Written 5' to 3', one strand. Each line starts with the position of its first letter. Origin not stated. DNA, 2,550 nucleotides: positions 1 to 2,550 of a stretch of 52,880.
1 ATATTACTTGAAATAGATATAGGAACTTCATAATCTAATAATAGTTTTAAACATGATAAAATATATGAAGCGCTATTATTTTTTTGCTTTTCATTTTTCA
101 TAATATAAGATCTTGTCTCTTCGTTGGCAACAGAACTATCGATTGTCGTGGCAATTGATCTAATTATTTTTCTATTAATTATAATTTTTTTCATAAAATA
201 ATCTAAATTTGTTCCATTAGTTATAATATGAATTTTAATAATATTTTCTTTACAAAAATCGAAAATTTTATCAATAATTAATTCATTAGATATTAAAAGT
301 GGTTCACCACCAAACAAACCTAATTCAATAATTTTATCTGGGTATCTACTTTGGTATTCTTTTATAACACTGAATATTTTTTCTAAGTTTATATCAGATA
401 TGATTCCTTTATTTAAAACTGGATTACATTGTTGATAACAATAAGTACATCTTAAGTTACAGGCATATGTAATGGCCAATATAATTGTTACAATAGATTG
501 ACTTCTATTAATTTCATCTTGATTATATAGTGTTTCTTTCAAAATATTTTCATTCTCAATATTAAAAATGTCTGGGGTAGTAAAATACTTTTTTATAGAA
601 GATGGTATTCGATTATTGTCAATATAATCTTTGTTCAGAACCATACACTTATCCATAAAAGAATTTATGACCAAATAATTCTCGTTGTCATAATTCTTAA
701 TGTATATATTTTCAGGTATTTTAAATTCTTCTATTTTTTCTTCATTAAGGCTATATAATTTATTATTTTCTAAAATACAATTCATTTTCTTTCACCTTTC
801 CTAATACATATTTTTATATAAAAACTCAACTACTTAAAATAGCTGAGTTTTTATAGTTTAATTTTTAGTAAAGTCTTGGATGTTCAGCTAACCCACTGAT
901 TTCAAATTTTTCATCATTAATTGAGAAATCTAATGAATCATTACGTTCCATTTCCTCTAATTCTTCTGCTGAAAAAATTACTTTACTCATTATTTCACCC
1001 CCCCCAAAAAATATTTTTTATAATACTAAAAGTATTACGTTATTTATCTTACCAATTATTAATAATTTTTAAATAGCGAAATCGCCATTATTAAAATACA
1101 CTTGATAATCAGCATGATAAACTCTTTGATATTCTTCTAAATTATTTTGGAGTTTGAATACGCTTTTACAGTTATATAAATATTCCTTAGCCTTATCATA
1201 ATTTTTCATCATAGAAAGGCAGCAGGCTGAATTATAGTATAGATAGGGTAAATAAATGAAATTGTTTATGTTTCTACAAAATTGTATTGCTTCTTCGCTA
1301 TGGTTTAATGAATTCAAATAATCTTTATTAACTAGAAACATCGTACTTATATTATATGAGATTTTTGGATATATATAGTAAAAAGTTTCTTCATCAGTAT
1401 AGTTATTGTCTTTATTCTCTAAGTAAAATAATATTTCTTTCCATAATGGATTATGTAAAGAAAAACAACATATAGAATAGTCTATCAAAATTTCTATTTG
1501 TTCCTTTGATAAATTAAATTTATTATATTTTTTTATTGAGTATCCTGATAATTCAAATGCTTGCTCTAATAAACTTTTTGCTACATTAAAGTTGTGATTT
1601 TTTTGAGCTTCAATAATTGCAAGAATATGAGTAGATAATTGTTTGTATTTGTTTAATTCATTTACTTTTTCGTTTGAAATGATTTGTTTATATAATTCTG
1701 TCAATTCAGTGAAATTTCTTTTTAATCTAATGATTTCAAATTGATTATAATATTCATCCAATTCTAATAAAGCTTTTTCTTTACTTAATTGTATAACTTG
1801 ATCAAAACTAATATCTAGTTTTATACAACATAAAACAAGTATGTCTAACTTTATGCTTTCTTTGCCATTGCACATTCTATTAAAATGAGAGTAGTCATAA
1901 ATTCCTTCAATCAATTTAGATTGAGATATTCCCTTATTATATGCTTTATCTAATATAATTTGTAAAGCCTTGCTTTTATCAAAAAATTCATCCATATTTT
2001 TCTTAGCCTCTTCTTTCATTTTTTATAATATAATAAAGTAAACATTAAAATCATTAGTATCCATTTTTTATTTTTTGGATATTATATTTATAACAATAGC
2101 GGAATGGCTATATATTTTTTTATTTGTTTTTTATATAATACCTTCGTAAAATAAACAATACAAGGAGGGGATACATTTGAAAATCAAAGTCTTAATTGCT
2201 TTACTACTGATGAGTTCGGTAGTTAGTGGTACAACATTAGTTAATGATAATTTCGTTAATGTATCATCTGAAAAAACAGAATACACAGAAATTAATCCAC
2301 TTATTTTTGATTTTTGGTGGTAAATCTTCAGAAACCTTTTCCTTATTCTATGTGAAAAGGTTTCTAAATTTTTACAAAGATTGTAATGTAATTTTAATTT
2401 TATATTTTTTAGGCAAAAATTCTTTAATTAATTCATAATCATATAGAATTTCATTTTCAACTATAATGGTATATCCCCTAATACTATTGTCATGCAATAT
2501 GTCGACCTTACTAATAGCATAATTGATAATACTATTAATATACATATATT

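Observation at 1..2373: Peptide-pheromone circuit (Rgg/RRNPP-type) wired to a short-peptide plus radical SAM operon: candidate quorum-sensing-controlled RiPP locus cut by the window edge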

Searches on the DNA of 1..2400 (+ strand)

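Call 107: search_dna_similar(query=window:1-2400:+, collection=plasmids, mode=distant, max_rows=10)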
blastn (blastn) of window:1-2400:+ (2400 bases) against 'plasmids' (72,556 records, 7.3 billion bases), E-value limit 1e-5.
No match.

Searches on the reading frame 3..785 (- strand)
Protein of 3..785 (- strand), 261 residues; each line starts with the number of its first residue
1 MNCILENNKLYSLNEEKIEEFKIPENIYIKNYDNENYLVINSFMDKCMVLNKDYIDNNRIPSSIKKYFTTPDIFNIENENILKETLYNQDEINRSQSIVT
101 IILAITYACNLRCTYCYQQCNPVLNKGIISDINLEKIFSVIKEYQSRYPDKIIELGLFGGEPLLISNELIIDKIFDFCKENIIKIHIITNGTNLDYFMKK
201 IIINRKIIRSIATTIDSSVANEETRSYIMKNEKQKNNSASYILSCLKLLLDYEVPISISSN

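Call 6: search_protein_families(library=pfam, proteins=[window:3-785:-], max_evalue=0.1)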
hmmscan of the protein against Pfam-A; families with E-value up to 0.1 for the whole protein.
window:3-785:- (261 aa): 2 families
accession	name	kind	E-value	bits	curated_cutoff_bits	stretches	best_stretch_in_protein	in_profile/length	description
PF04055.27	Radical_SAM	-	2.2e-10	41.4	29.5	1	105-255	3-142/166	Radical SAM superfamily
PF13353.11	Fer4_12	-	2.6e-08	34.7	22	1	108-225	14-123/137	4Fe-4S single cluster domain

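Call 7: search_protein_families(library=ncbifam, proteins=[window:3-785:-], max_evalue=0.1)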
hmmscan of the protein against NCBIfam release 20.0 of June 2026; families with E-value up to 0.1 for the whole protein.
window:3-785:- (261 aa): 61 families (the best 25 are shown)
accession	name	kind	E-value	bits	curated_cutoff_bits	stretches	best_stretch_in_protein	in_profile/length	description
NF040899.1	ryptide_rSAM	equivalog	1.6e-47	162.2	600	1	5-261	5-256/464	radical SAM/SPASM ryptide class RiPP maturase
NF038283.1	viperin_w_prok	equivalog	1.5e-16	60.4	180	1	104-253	7-151/281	viperin family antiviral radical SAM protein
NF038107.1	rSAM_NF038107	equivalog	3.6e-15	55.7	600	1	26-253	7-237/444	Cys-every-fifth radical SAM/SPASM peptide maturase CefB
TIGR04463.1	rSAM_vs_C_rich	equivalog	8.6e-14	51.1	525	1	77-231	62-212/438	TIGR04463 family radical SAM/SPASM RiPP maturase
NF047865.1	rSAM_PapB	equivalog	3.2e-13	49.6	340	1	98-225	2-129/330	PapB family radical SAM/SPASM ranthipeptide maturase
TIGR02666.1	moaA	equivalog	3e-10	39.6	284.05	1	98-201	9-110/336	GTP 3',8-cyclase MoaA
NF052473.1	rSAM_FlmE_OhkG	exception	3.9e-10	39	500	1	65-237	66-239/481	FlmE/OhkG family radical SAM/SPASM peptide maturase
TIGR04280.1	geopep_mat_rSAM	hypoth_equivalog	4.3e-10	39.1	400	1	79-196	64-182/428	geopeptide radical SAM maturase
NF050038.1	rSAM_RiPP_GggB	equivalog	1.3e-09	37.6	650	1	64-204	9-145/398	streptosactin maturase GggB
NF041707.1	rSAM_YhhB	equivalog_domain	1.8e-09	37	445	1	99-225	2-133/369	cyclophane-forming radical SAM/SPASM peptide maturase YhhB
TIGR04064.1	rSAM_nif11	equivalog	1.9e-09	36.8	518.7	1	57-202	42-183/459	nif11-like peptide radical SAM maturase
TIGR02495.1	NrdG2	equivalog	2.5e-09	36.8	131.15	1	106-254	23-155/193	anaerobic ribonucleoside-triphosphate reductase activating protein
TIGR04317.1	W_rSAM_matur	equivalog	5.8e-09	35.5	380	1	100-223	5-118/349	tungsten cofactor oxidoreductase radical SAM maturase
NF035951.1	rSAM_RumMC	equivalog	6.5e-09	35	720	1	33-201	40-213/510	RumMC family radical SAM sactipeptide maturase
NF045574.1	sacti_mat_StsB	exception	1.6e-08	33.9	625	1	19-222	7-208/466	StsB family radical SAM/SPASM domain sactipeptide maturase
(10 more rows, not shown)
